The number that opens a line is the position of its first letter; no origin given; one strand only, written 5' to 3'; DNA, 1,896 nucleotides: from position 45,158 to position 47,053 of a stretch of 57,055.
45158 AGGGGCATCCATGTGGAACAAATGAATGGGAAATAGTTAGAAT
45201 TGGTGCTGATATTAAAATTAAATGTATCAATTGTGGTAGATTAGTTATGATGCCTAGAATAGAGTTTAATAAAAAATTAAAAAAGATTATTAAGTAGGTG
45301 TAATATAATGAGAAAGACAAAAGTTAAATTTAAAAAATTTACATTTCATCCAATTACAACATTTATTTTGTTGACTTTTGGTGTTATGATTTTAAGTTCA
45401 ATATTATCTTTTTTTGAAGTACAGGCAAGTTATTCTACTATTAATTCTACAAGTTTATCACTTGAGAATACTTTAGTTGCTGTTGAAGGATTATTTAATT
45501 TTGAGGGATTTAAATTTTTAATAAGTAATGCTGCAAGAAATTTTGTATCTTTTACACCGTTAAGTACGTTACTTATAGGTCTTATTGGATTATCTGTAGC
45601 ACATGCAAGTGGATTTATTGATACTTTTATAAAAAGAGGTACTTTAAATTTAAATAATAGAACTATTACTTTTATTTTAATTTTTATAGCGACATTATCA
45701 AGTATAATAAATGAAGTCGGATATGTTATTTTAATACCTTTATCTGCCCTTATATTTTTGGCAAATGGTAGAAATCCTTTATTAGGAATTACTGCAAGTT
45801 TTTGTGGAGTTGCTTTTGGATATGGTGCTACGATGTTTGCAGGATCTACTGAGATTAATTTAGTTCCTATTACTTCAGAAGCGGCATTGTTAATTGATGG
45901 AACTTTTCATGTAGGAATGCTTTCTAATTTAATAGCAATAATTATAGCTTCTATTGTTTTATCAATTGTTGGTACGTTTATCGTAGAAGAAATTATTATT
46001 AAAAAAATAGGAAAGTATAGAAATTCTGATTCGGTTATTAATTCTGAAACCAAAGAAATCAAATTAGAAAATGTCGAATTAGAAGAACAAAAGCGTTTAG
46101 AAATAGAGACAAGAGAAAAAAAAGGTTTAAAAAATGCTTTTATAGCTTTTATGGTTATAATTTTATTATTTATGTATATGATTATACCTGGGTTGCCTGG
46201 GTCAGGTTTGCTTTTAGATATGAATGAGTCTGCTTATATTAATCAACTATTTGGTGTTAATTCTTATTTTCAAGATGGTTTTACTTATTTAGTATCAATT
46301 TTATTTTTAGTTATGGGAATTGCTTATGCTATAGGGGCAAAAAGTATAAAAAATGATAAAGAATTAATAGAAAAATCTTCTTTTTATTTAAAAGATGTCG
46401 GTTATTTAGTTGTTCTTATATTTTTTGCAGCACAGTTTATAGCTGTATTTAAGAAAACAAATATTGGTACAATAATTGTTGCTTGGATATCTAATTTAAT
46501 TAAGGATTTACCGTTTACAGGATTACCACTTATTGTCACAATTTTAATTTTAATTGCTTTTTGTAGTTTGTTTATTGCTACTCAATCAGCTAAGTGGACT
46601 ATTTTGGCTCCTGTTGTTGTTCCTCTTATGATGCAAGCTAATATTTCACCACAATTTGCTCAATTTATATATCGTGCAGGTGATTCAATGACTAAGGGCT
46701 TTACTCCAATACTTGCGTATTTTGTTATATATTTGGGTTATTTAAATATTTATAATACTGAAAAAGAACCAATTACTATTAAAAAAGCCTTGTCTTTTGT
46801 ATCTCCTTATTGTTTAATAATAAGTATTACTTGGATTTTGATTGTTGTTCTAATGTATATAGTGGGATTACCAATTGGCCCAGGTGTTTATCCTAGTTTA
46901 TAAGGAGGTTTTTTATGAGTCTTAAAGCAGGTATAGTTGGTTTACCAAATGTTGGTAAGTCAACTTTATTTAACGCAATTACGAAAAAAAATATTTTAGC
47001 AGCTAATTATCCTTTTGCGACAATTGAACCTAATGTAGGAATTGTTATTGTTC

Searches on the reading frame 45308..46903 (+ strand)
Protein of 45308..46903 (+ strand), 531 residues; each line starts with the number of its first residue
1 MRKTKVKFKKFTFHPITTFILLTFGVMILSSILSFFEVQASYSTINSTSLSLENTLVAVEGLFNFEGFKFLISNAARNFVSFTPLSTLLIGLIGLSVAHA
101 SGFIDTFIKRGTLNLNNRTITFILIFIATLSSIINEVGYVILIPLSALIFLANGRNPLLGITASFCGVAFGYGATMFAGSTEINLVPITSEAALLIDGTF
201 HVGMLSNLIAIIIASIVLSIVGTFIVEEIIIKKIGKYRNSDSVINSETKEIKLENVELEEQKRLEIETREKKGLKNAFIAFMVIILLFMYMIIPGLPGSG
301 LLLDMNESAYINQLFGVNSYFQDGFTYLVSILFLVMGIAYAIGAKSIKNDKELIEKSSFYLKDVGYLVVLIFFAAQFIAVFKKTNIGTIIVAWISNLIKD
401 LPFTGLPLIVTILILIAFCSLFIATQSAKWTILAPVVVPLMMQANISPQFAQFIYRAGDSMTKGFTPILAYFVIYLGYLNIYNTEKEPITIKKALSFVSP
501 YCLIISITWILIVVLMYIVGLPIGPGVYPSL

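Call 8: search_protein_families(library=pfam, proteins=[window:45308-46903:+])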
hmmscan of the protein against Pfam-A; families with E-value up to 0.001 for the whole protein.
window:45308-46903:+ (531 aa): 2 families
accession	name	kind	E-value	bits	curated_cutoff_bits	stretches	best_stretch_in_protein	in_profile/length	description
PF03806.19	ABG_transport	-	6.8e-110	368.1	27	1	14-529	15-500/502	AbgT putative transporter family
PF03606.21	DcuC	-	0.00066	18.8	23.1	0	96-511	90-457/461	C4-dicarboxylate anaerobic carrier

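Call 9: search_protein_families(library=ncbifam, proteins=[window:45308-46903:+])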
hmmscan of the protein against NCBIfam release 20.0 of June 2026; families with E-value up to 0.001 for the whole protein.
window:45308-46903:+ (531 aa): 2 families
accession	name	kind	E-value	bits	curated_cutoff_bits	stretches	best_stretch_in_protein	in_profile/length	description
TIGR00819.1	ydaH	subfamily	4.5e-97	325.7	753.55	1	13-530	24-520/521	AbgT family antimetabolite efflux transporter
NF008459.0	PRK11339.1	equivalog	8.1e-76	255.9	864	1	14-531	28-507/508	p-aminobenzoyl-glutamate transporter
